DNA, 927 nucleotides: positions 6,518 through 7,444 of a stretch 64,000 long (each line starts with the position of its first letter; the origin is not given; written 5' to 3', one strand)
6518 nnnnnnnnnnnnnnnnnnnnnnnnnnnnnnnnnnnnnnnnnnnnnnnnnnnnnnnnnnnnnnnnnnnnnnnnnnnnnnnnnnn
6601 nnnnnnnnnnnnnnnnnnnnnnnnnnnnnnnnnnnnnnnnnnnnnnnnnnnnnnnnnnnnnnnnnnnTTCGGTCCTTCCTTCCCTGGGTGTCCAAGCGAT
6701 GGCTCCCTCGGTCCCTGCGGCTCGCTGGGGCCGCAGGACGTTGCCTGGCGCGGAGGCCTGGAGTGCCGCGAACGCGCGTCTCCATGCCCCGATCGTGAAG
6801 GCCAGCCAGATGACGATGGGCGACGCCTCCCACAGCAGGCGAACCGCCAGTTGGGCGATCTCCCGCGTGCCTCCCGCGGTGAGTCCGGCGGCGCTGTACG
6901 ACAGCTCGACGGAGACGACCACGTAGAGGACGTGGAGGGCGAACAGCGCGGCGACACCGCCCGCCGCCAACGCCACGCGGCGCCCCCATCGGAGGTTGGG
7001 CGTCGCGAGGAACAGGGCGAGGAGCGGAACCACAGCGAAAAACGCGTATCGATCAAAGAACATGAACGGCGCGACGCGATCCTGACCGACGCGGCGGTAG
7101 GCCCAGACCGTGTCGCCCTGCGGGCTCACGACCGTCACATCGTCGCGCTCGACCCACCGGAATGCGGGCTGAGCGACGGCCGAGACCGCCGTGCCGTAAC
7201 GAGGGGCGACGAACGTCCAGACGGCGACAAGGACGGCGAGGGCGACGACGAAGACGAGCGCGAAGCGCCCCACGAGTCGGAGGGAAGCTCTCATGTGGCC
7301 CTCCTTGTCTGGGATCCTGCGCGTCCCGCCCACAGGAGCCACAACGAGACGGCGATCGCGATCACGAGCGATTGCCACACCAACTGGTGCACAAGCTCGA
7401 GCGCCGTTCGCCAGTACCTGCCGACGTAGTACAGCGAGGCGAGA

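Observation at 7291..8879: IPTL-CTERM-type substrate translationally coupled to a minimal (~172 aa) exosortase-family enzyme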

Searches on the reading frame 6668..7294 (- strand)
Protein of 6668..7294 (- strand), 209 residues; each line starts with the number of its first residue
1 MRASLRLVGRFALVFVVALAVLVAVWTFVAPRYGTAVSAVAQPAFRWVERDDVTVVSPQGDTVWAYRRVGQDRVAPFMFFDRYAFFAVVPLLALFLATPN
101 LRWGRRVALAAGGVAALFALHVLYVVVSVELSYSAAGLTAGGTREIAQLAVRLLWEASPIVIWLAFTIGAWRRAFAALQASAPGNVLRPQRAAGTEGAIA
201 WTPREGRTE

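Call 5: search_protein_families(library=ncbifam, proteins=[window:6668-7294:-], max_evalue=1)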
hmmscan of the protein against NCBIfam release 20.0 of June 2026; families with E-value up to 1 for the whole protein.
window:6668-7294:- (209 aa): 1 family
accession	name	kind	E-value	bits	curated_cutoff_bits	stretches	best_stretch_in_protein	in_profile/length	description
NF041730.1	XrtH_assoc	equivalog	0.0048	16.6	35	1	8-129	1-131/184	exosortase H-associated membrane protein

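Call 6: search_protein_families(library=pfam, proteins=[window:6668-7294:-], max_evalue=0.1)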
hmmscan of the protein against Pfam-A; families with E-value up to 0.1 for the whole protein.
window:6668-7294:- (209 aa): 0 families

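Call 59: search_protein_representatives(protein=window:6668-7294:-)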
Query: 209 residues. Proteins with E-value up to 0.001 (for the whole library): 39; up to 1e-10: 18; up to 1e-30: 6. The best 39 are listed.
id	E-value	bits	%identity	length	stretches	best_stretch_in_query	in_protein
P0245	1.7e-78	279.5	67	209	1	1-209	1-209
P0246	9.7e-49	182.3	53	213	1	2-189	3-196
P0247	1.2e-41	159.2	47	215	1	6-201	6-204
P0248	6.2e-41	156.8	47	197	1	6-180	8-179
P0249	2.2e-33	132.2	55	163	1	54-181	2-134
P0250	6.4e-32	127.4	40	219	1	6-208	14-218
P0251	1.5e-30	122.9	43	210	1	6-177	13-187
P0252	2.4e-27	112.4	36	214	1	10-182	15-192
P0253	2.6e-27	112.4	41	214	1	7-196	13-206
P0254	3.1e-26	108.8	41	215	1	10-175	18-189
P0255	1.5e-23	100.0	42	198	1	9-174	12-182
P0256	2.2e-23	99.5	40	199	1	10-175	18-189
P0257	5.0e-23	98.4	41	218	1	9-174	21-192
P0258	1.8e-18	83.5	34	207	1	10-178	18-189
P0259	3.3e-18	82.6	37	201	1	8-174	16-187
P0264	1.7e-10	57.4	29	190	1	11-172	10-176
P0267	1.1e-07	48.3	28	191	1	9-169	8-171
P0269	2.3e-06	43.9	30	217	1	2-165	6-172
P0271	8.3e-06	42.1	33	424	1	20-152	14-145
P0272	1.2e-05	41.6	35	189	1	5-178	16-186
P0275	2.1e-05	40.8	34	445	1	2-140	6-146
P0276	2.1e-05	40.8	28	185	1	12-172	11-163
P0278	2.8e-05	40.4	25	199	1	10-171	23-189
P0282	3.4e-04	36.9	32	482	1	6-135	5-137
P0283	3.8e-04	36.7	30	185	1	10-183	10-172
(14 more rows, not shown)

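Call 60: search_protein_families(library=ncbifam, proteins=[P0264, P0267, P0269, P0272, P0276, P0278, P0283, P0271, P0275, P0282], max_evalue=0.01)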
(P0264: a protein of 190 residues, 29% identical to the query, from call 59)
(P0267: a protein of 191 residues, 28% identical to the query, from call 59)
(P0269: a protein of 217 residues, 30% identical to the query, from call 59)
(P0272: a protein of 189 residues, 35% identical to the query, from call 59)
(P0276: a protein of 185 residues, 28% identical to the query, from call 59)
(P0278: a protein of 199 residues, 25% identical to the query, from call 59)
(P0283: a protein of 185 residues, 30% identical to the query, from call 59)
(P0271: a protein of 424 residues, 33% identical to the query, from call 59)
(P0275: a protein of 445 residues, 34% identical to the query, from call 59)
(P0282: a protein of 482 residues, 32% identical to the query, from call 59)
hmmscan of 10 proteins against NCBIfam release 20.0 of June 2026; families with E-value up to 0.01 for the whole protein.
P0264 (190 aa): 1 family
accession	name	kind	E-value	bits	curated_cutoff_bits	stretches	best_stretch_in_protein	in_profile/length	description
NF041730.1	XrtH_assoc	equivalog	9.1e-09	35.3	35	1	10-171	4-181/184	exosortase H-associated membrane protein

P0267 (191 aa): 1 family
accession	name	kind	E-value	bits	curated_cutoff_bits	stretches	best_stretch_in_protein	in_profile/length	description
NF038216.1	ABZJ_00895_fam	subfamily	0.0079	16.1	33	0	72-129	65-124/134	ABZJ_00895 family protein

P0269 (217 aa): 1 family
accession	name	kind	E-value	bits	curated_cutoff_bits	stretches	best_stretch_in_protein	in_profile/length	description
NF041730.1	XrtH_assoc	equivalog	1.6e-05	24.8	35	1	10-176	3-183/184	exosortase H-associated membrane protein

P0272 (189 aa): 1 family
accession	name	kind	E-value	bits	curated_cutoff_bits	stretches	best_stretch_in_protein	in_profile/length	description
NF041730.1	XrtH_assoc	equivalog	0.00012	21.9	35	1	22-160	4-149/184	exosortase H-associated membrane protein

P0276 (185 aa): 1 family
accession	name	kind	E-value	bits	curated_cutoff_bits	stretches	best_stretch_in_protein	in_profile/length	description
NF041730.1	XrtH_assoc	equivalog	0.0026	17.5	35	0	78-122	88-131/184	exosortase H-associated membrane protein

P0278 (199 aa): 1 family
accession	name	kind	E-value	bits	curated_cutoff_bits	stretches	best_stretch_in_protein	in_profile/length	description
NF041730.1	XrtH_assoc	equivalog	0.002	17.9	35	0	22-179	2-167/184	exosortase H-associated membrane protein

P0283 (185 aa): 0 families

P0271 (424 aa): 16 families
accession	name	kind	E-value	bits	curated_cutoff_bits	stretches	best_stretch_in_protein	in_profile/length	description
TIGR02521.1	type_IV_pilW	equivalog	3.3e-13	49.7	154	1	239-404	35-202/234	type IV pilus biogenesis/stability protein PilW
TIGR02917.1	PEP_TPR_lipo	equivalog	1.1e-11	43.4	312.2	1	242-395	29-183/899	XrtA/PEP-CTERM system TPR-repeat protein PrsT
NF040959.1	MamA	equivalog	1.5e-11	44.1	200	1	242-391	44-193/204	magnetosome protein MamA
TIGR02552.1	LcrH_SycD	equivalog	4.9e-10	39.2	104.8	1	307-382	56-133/136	SycD/LcrH family type III secretion system chaperone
NF033762.1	social_mot_Tgl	equivalog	3.8e-07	29.7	225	1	216-330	13-127/252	social motility TPR repeat lipoprotein Tgl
NF033920.0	C39_PA2778_fam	equivalog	8.8e-06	25.3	150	1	282-367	169-254/255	PA2778 family cysteine peptidase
NF008520.0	PRK11447.1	equivalog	9.1e-06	23.7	858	0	241-301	275-335/1157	cellulose synthase complex outer membrane protein BcsC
NF008391.2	PRK11189.1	equivalog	1.6e-05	24.6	250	1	286-370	82-166/297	lipoprotein NlpI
NF011886.0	PRK15359.1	equivalog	3e-05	23.8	146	1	280-372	35-127/144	type III secretion system chaperone protein SscB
NF052415.1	T3SS_chap_SctY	equivalog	4e-05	24.1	70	0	286-362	23-102/106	type III secretion apparatus assembly chaperone SctY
NF011721.1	PRK15174.1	equivalog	6e-05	21.4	1200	1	242-364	253-379/656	Vi polysaccharide transport protein VexE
TIGR00540.1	TPR_hemY_coli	hypoth_equivalog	0.00043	19.2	142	0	283-345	306-365/385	heme biosynthesis-associated TPR protein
TIGR02795.1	tol_pal_ybgF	equivalog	0.00055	20.5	90.1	0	237-302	4-72/119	tol-pal system protein YbgF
NF007302.0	PRK09782.1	equivalog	0.00083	17.4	1223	0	247-324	591-667/990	phage receptor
NF033758.1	gliding_GltE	equivalog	0.0012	18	225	0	245-301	266-322/411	adventurous gliding motility TPR repeat lipoprotein GltE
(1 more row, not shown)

P0275 (445 aa): 12 families
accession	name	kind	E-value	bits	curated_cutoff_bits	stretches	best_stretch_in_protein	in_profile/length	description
TIGR02917.1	PEP_TPR_lipo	equivalog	2e-12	45.9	312.2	1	244-388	401-540/899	XrtA/PEP-CTERM system TPR-repeat protein PrsT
TIGR02521.1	type_IV_pilW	equivalog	7.5e-10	38.7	154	1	251-392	37-180/234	type IV pilus biogenesis/stability protein PilW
NF033920.0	C39_PA2778_fam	equivalog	1.5e-09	37.7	150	1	291-375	168-252/255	PA2778 family cysteine peptidase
TIGR02552.1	LcrH_SycD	equivalog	1.2e-08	34.8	104.8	1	255-341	28-114/136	SycD/LcrH family type III secretion system chaperone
NF033762.1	social_mot_Tgl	equivalog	3.7e-08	33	225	1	257-323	43-110/252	social motility TPR repeat lipoprotein Tgl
NF033758.1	gliding_GltE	equivalog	1.1e-06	27.9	225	1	269-365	212-308/411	adventurous gliding motility TPR repeat lipoprotein GltE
NF040959.1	MamA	equivalog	3.5e-06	26.6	200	1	258-384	50-176/204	magnetosome protein MamA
NF052415.1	T3SS_chap_SctY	equivalog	1.5e-05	25.5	70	1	257-340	18-104/106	type III secretion apparatus assembly chaperone SctY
NF041730.1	XrtH_assoc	equivalog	5.7e-05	22.9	35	1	14-147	3-145/184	exosortase H-associated membrane protein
NF008520.0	PRK11447.1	equivalog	0.0004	18.3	858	0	321-383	469-531/1157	cellulose synthase complex outer membrane protein BcsC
TIGR02795.1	tol_pal_ybgF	equivalog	0.00064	20.3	90.1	1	313-384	39-113/119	tol-pal system protein YbgF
NF052400.1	M48_BAM_BepA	equivalog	0.0033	16.3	570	1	291-376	353-438/483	beta-barrel assembly-enhancing protease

P0282 (482 aa): 17 families
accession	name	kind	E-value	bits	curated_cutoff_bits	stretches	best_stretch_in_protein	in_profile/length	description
TIGR02917.1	PEP_TPR_lipo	equivalog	5.2e-15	54.4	312.2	1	253-460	328-535/899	XrtA/PEP-CTERM system TPR-repeat protein PrsT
TIGR02521.1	type_IV_pilW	equivalog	2.1e-11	43.8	154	1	299-455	42-200/234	type IV pilus biogenesis/stability protein PilW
NF040959.1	MamA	equivalog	1.7e-09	37.4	200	1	295-450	44-199/204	magnetosome protein MamA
NF033920.0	C39_PA2778_fam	equivalog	5.8e-09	35.7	150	1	331-418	165-252/255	PA2778 family cysteine peptidase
TIGR02552.1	LcrH_SycD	equivalog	2.7e-07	30.4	104.8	1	359-424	55-120/136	SycD/LcrH family type III secretion system chaperone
NF008520.0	PRK11447.1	equivalog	5.1e-07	27.9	858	1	363-449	468-554/1157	cellulose synthase complex outer membrane protein BcsC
NF052415.1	T3SS_chap_SctY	equivalog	5.4e-07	30.1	70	1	286-351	4-69/106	type III secretion apparatus assembly chaperone SctY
NF011721.1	PRK15174.1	equivalog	4.4e-06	25.2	1200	1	306-418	268-380/656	Vi polysaccharide transport protein VexE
TIGR00990.1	3a0801s09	subfamily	1.1e-05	24.3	757.25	1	277-443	320-486/615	mitochondrial import receptor subunit TOM70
NF007302.0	PRK09782.1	equivalog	1.9e-05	22.8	1223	1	276-414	566-704/990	phage receptor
NF033762.1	social_mot_Tgl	equivalog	2.1e-05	24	225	0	285-381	28-125/252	social motility TPR repeat lipoprotein Tgl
NF033758.1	gliding_GltE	equivalog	0.00076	18.6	225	0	304-387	102-185/411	adventurous gliding motility TPR repeat lipoprotein GltE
TIGR00540.1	TPR_hemY_coli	hypoth_equivalog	0.0011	17.9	142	0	284-348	322-385/385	heme biosynthesis-associated TPR protein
NF008391.2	PRK11189.1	equivalog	0.0012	18.4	250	0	345-424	88-167/297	lipoprotein NlpI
TIGR02795.1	tol_pal_ybgF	equivalog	0.0014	19.2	90.1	0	362-425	45-111/119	tol-pal system protein YbgF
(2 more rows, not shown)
